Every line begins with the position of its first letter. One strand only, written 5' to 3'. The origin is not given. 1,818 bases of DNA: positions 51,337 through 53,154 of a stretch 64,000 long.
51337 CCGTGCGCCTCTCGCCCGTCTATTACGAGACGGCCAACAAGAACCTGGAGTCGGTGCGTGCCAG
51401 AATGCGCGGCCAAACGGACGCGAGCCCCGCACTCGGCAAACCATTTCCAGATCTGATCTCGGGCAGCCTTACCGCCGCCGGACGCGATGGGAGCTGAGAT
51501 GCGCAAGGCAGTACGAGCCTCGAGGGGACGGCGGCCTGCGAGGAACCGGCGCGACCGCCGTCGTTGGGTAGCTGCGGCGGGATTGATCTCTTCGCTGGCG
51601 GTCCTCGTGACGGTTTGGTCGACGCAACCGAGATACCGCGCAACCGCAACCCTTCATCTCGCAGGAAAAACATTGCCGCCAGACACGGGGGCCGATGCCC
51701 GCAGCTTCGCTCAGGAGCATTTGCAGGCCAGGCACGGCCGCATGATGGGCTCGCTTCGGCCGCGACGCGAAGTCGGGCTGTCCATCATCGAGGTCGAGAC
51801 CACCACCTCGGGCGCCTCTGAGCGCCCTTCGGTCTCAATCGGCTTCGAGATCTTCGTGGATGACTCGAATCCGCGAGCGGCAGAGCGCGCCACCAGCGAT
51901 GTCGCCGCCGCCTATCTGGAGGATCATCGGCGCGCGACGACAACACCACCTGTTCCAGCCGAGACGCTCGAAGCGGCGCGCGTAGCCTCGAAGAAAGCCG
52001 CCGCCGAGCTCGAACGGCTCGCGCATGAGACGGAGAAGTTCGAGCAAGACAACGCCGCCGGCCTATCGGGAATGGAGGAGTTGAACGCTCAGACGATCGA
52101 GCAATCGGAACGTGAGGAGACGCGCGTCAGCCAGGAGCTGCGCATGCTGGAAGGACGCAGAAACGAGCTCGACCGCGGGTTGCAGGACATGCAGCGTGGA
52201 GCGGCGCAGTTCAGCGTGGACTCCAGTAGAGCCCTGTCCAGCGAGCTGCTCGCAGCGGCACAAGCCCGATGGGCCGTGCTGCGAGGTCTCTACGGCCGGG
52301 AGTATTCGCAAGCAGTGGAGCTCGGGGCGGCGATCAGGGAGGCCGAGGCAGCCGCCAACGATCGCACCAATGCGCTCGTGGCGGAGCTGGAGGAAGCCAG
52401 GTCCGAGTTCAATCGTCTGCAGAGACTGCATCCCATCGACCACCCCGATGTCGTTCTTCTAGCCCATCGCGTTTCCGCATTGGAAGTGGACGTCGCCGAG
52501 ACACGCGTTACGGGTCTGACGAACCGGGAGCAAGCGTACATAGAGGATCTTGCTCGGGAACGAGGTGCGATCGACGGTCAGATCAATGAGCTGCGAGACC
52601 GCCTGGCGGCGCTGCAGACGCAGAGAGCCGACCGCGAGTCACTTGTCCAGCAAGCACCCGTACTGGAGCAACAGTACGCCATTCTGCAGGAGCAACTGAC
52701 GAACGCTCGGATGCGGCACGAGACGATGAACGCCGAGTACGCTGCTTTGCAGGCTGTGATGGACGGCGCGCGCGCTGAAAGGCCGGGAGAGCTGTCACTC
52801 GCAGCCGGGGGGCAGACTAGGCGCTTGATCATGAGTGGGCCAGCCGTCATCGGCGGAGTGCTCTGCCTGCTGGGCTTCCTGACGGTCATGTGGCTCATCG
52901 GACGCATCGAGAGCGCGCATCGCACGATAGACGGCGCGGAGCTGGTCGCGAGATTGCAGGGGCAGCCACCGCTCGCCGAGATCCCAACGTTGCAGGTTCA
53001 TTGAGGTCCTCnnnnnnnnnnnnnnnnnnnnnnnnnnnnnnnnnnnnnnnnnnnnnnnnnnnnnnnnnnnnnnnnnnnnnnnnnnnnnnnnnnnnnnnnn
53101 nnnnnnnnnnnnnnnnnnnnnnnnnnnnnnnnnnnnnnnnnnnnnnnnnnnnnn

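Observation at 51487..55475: Co-polymerase + Tyr-cluster-less BY-kinase-like ATPase + ExeA/MshM-like ATPase + Sel1 protein appended to tadD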

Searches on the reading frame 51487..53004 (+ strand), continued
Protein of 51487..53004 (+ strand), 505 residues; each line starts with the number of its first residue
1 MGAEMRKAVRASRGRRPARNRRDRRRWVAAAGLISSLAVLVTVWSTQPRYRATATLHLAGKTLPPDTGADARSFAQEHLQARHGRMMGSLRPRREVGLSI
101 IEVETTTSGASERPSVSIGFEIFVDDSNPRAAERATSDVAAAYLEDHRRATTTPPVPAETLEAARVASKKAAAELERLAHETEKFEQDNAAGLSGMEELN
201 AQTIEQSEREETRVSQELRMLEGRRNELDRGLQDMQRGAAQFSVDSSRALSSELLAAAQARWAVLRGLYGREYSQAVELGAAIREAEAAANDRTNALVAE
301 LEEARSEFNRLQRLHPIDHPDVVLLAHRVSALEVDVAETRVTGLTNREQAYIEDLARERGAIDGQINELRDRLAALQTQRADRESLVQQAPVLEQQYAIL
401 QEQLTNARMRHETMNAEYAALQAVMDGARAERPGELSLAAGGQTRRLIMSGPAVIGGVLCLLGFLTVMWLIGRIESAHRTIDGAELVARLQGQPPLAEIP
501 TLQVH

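Call 97: search_protein_representatives(alignment_id=A1)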
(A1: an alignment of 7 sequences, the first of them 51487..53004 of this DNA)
Query: 7 sequences, 501 profile positions. Proteins with E-value up to 0.001 (for the whole library): 919; up to 1e-10: 440; up to 1e-30: 29. The best 150 are listed.
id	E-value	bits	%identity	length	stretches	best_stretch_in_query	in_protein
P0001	2.2e-232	788.8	-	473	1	30-501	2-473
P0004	5.5e-213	724.9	-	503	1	1-499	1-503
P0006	6.4e-196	668.6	-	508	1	5-500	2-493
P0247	5.2e-192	655.7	-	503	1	8-500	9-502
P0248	3.1e-161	554.2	-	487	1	20-499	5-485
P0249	1.0e-143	496.4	-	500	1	16-498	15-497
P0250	6.7e-125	434.3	-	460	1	12-434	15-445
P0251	1.4e-124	433.3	-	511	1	7-500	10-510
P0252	3.1e-118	412.3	-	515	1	12-499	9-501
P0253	4.4e-116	405.2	-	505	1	7-499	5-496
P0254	1.6e-108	380.3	-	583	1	13-498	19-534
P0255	1.9e-107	376.8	-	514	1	15-499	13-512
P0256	3.9e-107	375.7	-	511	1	7-499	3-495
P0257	5.4e-107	375.3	-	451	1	104-500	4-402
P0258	4.7e-71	256.7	-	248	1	4-227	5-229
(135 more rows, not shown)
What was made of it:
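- Scores then drop to the 560-600 aa co-polymerases (call 97).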

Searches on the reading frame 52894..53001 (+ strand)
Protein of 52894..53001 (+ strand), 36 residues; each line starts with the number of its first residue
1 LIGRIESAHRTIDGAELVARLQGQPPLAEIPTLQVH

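Call 65: search_solved_structures(query=window:52894-53001:+, max_evalue=10, show_alignments=5)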
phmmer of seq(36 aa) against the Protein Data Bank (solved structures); distinct sequences matched with E-value up to 10: 3.
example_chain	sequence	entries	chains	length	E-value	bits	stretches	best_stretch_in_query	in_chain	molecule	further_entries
8ouy_D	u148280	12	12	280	1.2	12.7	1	8-31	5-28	DNA repair protein XRCC2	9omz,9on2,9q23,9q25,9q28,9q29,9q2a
8ouz_D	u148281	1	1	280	1.2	12.7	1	8-31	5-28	DNA repair protein XRCC2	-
8faz_X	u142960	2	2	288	1.2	12.6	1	8-31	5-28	DNA repair protein XRCC2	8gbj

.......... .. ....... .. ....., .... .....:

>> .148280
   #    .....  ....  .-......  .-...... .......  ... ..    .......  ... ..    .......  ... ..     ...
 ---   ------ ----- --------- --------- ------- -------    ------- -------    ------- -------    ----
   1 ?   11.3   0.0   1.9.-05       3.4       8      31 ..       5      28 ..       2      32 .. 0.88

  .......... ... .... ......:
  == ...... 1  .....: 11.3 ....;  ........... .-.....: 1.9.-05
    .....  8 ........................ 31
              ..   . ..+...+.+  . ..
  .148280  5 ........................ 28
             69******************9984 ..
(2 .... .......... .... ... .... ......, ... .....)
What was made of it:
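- Tried and rejected: Matching the 36-aa cytoplasmic tail of P1 to PDB chains gave only chance hits (call 65).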
